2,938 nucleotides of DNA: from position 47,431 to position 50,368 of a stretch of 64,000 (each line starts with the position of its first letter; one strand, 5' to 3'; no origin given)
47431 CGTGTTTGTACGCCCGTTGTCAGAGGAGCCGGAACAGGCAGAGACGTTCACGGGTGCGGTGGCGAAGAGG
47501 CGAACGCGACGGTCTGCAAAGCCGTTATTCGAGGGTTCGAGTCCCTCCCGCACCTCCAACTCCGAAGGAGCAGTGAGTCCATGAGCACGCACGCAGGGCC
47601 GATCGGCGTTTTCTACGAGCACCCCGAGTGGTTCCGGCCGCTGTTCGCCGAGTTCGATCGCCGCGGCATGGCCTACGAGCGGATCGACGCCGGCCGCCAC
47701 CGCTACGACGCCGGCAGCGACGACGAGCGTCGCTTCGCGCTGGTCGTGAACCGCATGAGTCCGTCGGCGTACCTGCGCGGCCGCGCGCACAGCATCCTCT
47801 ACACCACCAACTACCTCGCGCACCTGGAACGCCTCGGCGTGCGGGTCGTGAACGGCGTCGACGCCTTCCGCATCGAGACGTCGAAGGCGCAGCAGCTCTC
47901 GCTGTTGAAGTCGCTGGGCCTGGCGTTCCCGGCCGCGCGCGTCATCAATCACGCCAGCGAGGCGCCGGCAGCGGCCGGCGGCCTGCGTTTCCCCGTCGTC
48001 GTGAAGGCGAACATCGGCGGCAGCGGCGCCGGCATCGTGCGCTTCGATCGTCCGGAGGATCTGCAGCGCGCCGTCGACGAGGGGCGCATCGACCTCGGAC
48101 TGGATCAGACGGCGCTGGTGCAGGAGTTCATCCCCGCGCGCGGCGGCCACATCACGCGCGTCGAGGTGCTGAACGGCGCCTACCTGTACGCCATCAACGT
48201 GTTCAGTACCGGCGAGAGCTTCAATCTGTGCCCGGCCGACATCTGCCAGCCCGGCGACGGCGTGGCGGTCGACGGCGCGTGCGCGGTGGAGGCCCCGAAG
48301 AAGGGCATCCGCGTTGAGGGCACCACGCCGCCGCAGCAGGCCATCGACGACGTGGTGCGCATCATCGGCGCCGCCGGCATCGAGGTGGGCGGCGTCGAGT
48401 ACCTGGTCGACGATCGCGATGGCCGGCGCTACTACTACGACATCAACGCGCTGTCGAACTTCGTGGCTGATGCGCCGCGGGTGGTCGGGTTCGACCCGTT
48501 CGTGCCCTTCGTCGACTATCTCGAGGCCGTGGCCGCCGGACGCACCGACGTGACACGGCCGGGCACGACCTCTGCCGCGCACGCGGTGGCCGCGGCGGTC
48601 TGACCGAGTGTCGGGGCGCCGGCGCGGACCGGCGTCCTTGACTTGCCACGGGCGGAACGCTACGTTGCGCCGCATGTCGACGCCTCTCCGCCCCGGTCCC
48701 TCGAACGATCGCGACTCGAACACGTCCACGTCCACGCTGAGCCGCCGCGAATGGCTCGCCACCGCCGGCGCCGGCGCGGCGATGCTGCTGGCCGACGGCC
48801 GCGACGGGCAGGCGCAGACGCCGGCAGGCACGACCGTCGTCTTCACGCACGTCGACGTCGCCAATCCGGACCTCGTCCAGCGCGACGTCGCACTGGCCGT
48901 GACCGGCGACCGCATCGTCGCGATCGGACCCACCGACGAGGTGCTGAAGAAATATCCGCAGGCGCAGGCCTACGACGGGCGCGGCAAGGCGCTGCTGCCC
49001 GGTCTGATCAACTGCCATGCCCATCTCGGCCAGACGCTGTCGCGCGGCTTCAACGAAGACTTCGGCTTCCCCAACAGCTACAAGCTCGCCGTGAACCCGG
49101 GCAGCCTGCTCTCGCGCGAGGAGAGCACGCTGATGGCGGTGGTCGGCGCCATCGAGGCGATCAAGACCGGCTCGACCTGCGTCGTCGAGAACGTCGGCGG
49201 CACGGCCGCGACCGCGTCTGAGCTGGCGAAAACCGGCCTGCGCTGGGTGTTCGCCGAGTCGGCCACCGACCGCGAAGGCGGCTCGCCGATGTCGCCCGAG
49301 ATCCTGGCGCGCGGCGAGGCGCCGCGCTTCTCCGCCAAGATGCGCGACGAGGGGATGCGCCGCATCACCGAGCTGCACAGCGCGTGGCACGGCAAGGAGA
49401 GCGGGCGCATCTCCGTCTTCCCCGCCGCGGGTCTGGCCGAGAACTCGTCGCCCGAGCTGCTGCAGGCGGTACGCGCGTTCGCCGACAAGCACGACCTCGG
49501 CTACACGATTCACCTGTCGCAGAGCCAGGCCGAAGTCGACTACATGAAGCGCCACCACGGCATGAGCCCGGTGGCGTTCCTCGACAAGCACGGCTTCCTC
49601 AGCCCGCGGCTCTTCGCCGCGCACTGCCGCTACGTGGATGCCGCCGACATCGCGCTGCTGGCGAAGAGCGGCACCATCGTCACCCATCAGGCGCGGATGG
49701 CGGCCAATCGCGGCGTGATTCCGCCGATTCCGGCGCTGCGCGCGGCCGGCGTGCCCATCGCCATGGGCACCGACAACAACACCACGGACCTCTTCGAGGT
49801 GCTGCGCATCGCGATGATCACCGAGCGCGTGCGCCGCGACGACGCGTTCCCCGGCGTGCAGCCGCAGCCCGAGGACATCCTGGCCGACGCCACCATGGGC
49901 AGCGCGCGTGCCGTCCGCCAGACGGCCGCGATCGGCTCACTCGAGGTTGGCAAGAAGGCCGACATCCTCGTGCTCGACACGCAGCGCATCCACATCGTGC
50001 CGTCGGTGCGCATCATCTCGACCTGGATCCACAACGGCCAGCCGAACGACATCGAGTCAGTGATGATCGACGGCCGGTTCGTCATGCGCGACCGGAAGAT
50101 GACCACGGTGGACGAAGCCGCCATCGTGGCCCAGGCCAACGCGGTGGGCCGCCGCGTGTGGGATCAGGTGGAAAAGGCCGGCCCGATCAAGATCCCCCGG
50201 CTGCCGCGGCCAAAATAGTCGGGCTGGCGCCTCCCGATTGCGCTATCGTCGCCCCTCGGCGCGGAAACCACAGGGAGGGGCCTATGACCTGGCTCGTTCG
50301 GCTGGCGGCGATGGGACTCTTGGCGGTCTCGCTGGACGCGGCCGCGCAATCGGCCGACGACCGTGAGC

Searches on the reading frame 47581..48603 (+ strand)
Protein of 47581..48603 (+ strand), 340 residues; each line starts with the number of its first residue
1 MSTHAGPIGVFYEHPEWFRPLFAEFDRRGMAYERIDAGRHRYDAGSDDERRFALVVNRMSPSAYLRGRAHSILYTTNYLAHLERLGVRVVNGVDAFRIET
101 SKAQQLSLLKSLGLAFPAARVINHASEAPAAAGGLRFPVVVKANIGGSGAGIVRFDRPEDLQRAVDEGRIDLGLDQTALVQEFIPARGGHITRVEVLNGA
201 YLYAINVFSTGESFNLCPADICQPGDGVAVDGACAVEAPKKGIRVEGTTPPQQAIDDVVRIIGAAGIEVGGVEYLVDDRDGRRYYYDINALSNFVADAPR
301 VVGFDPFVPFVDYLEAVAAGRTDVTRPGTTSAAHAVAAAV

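Call 38: search_protein_families(library=pfam, proteins=[window:47581-48603:+], max_evalue=0.001)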
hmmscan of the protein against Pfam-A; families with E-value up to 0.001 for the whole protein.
window:47581-48603:+ (340 aa): 4 families
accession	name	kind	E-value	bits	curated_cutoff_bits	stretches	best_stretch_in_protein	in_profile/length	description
PF08443.16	RimK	-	3.6e-05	23.9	21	1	102-206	4-104/188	RimK-like ATP-grasp domain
PF02786.22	CPSase_L_D2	-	0.00023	21.2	19.8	1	119-290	21-178/211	Carbamoyl-phosphate synthase L chain, ATP binding domain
PF02222.28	ATP-grasp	-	0.00076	19.6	27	0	108-185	2-77/179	ATP-grasp domain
PF22626.3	LysX_preATP_grasp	-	0.00092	19.7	27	0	21-93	15-79/84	LysX preATP-grasp domain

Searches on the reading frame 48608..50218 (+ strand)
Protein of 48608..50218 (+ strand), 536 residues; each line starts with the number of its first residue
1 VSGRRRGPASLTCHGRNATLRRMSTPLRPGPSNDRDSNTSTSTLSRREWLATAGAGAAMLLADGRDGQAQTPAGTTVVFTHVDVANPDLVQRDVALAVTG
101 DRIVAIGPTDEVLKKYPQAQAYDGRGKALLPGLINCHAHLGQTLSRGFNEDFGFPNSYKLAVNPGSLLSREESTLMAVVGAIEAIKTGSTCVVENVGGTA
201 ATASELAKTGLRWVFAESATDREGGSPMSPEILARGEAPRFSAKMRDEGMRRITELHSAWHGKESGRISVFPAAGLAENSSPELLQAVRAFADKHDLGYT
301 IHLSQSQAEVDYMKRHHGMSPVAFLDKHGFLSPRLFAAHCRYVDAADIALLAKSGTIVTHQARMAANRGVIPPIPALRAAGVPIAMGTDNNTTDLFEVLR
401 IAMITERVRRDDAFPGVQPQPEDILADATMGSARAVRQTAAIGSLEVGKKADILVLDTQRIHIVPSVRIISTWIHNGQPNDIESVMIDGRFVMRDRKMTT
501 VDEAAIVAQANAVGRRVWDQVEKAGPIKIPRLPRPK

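Call 38: search_protein_families(library=pfam, proteins=[window:48608-50218:+], max_evalue=0.001)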
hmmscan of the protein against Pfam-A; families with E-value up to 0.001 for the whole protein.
window:48608-50218:+ (536 aa): 3 families
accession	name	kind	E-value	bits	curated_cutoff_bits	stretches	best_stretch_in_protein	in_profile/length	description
PF01979.26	Amidohydro_1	-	3.7e-40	138.7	25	1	129-492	2-345/345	Amidohydrolase family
PF07969.17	Amidohydro_3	-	5.7e-18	66.1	29.7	1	274-491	254-470/472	Amidohydrolase family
PF22039.1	HUTI_composite_bact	-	2.8e-09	36.8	25.5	1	95-119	2-26/26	Imidazolonepropionase-like composite domain, bacteria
